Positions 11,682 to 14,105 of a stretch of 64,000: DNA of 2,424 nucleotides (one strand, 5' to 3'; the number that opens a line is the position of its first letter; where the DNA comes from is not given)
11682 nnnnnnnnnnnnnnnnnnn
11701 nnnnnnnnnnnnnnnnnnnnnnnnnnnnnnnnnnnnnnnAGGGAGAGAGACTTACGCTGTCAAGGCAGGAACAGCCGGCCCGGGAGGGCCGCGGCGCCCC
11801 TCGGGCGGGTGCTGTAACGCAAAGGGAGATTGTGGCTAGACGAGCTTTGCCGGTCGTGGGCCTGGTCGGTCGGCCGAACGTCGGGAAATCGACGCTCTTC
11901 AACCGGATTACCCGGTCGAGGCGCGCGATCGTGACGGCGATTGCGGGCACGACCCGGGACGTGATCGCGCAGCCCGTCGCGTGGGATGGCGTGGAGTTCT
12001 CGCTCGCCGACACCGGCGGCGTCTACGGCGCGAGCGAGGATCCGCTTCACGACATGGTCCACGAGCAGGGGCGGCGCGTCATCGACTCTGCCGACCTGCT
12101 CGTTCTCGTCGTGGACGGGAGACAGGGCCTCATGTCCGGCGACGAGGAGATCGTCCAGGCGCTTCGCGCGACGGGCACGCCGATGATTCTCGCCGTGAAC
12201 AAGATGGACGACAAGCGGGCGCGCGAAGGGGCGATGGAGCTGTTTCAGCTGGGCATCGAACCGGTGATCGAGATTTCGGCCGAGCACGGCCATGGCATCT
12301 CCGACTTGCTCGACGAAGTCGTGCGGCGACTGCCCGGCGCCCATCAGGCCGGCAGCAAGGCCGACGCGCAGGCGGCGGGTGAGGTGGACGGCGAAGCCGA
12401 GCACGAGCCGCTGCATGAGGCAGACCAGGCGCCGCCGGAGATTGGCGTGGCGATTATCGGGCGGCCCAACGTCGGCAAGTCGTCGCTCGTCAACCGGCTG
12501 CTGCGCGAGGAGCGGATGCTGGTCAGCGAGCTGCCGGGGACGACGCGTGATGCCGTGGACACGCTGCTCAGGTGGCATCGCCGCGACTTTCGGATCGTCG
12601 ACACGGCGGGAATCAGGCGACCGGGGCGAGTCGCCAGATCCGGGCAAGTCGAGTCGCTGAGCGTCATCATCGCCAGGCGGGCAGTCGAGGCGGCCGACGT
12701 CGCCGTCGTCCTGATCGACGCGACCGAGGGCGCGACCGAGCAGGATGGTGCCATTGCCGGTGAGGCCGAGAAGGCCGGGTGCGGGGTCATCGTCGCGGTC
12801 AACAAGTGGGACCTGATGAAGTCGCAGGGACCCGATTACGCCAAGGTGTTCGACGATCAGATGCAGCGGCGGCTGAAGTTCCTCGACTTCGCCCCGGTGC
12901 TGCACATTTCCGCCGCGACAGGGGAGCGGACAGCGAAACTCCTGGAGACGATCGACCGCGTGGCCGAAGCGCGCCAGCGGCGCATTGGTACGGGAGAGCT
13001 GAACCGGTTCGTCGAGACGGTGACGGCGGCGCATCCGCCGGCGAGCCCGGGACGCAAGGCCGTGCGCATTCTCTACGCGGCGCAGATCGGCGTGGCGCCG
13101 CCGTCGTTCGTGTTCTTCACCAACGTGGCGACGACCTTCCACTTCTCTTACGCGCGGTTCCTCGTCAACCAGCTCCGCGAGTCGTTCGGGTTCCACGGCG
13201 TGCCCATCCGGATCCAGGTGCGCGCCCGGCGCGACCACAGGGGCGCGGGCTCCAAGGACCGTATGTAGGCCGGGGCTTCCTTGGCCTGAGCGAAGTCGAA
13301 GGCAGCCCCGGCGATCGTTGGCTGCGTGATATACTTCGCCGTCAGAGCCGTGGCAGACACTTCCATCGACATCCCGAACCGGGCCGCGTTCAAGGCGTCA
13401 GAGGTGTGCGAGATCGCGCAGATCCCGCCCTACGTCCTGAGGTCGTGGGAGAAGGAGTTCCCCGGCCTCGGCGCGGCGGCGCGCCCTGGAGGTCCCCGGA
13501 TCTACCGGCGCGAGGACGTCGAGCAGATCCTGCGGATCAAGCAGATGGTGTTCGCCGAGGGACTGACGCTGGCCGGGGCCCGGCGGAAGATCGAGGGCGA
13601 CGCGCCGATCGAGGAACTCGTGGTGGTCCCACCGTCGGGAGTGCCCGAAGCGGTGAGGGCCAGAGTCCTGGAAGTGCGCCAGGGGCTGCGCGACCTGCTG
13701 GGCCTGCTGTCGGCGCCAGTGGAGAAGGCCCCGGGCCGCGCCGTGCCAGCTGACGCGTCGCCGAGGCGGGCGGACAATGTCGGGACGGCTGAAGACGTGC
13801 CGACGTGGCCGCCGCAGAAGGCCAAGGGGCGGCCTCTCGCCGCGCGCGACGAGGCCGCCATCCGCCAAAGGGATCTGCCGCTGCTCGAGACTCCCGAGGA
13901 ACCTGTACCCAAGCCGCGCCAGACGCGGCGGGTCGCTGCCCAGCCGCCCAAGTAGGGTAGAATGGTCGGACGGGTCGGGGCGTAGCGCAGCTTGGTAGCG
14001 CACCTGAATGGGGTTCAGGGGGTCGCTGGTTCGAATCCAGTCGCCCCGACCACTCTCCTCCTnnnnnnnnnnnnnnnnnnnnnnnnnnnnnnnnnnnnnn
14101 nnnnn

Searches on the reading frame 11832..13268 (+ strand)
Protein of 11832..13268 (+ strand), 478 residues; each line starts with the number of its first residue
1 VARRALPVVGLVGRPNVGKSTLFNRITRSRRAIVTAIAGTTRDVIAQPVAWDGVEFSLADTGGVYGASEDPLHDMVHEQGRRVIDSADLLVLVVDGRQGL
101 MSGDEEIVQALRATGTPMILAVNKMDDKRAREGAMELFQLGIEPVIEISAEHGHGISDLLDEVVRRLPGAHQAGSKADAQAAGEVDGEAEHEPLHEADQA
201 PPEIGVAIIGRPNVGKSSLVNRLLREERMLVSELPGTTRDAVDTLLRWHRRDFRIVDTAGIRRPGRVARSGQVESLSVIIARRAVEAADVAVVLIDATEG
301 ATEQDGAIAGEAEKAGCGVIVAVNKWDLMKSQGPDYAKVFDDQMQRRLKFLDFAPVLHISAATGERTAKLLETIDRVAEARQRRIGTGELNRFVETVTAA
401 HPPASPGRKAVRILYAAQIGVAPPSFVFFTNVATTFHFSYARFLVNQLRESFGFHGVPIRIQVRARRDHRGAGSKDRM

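Call 7: search_protein_families(library=pfam, proteins=[window:11832-13268:+], max_evalue=0.001)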
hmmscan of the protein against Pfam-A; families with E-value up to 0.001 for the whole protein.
window:11832-13268:+ (478 aa): 13 families
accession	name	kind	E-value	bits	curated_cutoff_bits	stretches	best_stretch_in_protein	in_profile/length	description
PF01926.29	MMR_HSR1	-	2.4e-53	179.5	21.9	2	9-124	2-113/113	50S ribosome-binding GTPase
PF02421.24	FeoB_N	-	7.9e-32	110.4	27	2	9-162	3-155/156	Ferrous iron transport protein B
PF00009.33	GTP_EFTU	-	7.7e-30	104.3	26.5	2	207-378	7-186/188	Elongation factor Tu GTP binding domain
PF14714.11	KH_dom-like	-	4.2e-29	101.1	27.3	1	384-464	1-81/81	KH-domain-like of EngA bacterial GTPase enzymes, C-terminal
PF03193.22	RsgA_GTPase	-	5.4e-10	39.8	30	0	206-262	109-169/174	RsgA GTPase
PF00350.29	Dynamin_N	-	1.4e-08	35.4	27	0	206-239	1-34/168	Dynamin family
PF04548.22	AIG1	-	1.9e-06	27.8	27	0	11-113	5-109/212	AIG1 family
PF08477.19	Roc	-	3.1e-06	27.9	27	0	206-228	2-24/119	Ras of Complex, Roc, domain of DAPkinase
PF13401.12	AAA_22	-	3.7e-06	27.7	27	0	11-113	10-106/130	AAA domain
PF00071.28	Ras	-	8.6e-06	25.9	21.6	0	206-263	2-60/162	Ras family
PF03308.22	MeaB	-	5.7e-05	22.7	23.1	0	8-28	35-55/273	Methylmalonyl Co-A mutase-associated GTPase MeaB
PF03266.21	NTPase_1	-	0.00067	20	23.9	0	9-31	2-24/168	NTPase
PF05621.17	TniB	-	0.00082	19.3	22.4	0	6-45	35-73/189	Bacterial TniB protein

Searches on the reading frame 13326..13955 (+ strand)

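Call 7: search_protein_families(library=pfam, proteins=[window:13326-13955:+], max_evalue=0.001)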
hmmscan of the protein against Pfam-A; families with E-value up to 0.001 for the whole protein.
window:13326-13955:+ (209 aa): 1 family
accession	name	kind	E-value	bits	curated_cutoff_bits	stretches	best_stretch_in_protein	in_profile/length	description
PF13411.12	MerR_1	-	4.1e-13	49.7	21.6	1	23-90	2-67/69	MerR HTH family regulatory protein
